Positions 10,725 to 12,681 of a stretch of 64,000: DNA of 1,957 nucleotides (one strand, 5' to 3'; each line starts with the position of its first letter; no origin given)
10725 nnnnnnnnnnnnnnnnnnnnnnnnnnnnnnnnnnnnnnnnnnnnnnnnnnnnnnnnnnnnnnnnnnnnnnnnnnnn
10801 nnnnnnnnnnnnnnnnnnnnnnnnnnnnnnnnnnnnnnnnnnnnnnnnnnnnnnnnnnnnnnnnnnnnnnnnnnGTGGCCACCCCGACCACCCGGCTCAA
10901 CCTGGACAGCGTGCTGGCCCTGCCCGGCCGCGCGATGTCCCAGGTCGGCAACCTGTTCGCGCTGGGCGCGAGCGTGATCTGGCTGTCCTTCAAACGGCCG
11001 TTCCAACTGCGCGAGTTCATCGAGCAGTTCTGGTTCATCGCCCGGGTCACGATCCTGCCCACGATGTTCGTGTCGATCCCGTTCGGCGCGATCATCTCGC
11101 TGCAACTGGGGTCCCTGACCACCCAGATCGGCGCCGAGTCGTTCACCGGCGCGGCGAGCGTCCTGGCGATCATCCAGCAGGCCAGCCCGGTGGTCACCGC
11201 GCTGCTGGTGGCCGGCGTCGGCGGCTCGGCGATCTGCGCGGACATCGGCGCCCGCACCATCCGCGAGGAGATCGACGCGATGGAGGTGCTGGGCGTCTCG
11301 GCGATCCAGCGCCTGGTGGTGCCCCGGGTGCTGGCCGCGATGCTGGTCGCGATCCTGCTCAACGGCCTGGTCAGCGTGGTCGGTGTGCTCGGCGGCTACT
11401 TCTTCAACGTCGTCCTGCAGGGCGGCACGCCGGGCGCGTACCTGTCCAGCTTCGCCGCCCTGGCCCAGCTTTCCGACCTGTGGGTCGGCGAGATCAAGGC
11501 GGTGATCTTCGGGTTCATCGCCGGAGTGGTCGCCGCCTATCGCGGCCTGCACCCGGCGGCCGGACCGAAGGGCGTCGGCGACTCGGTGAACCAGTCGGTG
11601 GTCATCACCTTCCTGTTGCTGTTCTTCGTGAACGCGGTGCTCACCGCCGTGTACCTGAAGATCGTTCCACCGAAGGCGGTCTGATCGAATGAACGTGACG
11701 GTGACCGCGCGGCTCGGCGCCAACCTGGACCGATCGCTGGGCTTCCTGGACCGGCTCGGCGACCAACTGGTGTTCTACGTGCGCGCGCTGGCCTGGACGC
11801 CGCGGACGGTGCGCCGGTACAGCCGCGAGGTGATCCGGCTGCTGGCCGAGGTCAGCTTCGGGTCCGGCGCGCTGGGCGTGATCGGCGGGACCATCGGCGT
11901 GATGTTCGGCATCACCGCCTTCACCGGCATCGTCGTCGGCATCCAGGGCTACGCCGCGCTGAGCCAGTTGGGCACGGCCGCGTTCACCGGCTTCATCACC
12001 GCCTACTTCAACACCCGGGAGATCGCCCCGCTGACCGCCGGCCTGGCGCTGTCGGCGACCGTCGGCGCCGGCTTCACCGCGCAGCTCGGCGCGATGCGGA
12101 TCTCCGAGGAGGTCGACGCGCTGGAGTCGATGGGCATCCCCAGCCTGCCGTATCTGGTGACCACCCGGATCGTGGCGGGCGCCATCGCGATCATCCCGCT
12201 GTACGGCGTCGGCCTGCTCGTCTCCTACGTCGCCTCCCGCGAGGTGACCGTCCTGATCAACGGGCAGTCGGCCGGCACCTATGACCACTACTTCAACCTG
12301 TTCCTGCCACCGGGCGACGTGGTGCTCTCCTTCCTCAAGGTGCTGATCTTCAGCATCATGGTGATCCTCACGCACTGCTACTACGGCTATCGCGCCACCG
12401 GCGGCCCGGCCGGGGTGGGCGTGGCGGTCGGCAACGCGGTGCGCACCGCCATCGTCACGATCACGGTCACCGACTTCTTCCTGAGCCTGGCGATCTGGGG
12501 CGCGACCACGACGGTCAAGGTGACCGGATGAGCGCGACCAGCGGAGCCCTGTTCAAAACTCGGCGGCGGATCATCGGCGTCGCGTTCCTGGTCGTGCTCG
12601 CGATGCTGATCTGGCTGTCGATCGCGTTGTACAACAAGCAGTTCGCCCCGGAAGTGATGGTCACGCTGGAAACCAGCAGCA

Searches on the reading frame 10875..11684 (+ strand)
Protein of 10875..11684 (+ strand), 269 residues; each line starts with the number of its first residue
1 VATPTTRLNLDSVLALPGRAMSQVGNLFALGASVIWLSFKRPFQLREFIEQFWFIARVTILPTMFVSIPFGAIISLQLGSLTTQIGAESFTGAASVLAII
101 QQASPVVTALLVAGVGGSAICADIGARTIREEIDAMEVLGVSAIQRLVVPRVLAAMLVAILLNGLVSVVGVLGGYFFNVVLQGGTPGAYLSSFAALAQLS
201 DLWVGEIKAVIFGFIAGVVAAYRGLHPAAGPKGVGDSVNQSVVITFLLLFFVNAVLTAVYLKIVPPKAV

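Call 55: search_protein_families(library=pfam, proteins=[window:10875-11684:+], max_evalue=0.00001)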
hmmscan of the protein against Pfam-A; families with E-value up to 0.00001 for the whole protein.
window:10875-11684:+ (269 aa): 1 family
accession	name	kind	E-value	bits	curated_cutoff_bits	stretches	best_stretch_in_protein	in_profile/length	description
PF02405.21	MlaE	-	4.2e-65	219.7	22.5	1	48-258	1-211/212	Permease MlaE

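Call 56: find_homologous_proteins(query=window:10875-11684:+, max_evalue=1e-20)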
Query window:10875-11684:+ (269 aa): 6892 proteins with E <= 1e-20 among 8000 candidates; the best 120 are listed.
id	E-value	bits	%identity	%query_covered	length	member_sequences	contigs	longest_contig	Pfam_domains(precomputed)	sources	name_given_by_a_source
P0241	7.6e-147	506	100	93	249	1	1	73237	PF02405.22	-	-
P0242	6.1e-133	460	88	93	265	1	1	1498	PF02405.22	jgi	jgi:phospholipid/cholesterol/gamma-HCH transport system permease protein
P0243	7.9e-128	443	84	94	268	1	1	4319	PF02405.22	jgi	jgi:phospholipid/cholesterol/gamma-HCH transport system permease protein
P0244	1.9e-127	442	84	93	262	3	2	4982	PF02405.22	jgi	jgi:phospholipid/cholesterol/gamma-HCH transport system permease protein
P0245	5.9e-127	441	82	93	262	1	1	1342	PF02405.22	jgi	-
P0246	6.4e-127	440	82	93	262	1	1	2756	PF02405.22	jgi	jgi:phospholipid/cholesterol/gamma-HCH transport system permease protein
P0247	6.8e-127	440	82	93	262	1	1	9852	PF02405.22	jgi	jgi:phospholipid/cholesterol/gamma-HCH transport system permease protein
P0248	7.9e-127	440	81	93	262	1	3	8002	PF02405.22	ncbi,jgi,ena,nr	ncbi:MAG TPA: ABC transporter permease [Pseudonocardiaceae bacterium]|nr:ABC transporter permease [P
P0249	1.8e-126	439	84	93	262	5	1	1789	PF02405.22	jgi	jgi:phospholipid/cholesterol/gamma-HCH transport system permease protein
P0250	2.9e-126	438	83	93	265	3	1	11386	PF02405.22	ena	-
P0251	3.2e-126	438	82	93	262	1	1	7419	PF02405.22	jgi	jgi:phospholipid/cholesterol/gamma-HCH transport system permease protein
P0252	4.2e-126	438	81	93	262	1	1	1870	PF02405.22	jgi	jgi:phospholipid/cholesterol/gamma-HCH transport system permease protein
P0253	4.5e-126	438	81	93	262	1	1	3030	PF02405.22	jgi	jgi:phospholipid/cholesterol/gamma-HCH transport system permease protein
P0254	6.0e-126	437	81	93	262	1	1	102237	PF02405.22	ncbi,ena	-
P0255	6.9e-126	437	81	93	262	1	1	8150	PF02405.22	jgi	jgi:phospholipid/cholesterol/gamma-HCH transport system permease protein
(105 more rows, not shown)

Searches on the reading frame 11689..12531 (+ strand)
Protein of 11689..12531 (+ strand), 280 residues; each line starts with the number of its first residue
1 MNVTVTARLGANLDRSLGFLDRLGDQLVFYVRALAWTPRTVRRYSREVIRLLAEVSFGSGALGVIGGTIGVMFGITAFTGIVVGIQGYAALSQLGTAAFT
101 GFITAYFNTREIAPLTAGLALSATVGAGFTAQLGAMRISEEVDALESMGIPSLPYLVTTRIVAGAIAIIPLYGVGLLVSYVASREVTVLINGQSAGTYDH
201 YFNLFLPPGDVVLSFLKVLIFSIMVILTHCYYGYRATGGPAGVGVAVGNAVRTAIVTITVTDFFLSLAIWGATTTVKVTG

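Call 55: search_protein_families(library=pfam, proteins=[window:11689-12531:+], max_evalue=0.00001)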
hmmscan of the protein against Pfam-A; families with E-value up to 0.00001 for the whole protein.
window:11689-12531:+ (280 aa): 1 family
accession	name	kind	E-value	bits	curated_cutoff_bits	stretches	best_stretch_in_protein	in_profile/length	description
PF02405.21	MlaE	-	6.4e-60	202.8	22.5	1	64-267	8-211/212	Permease MlaE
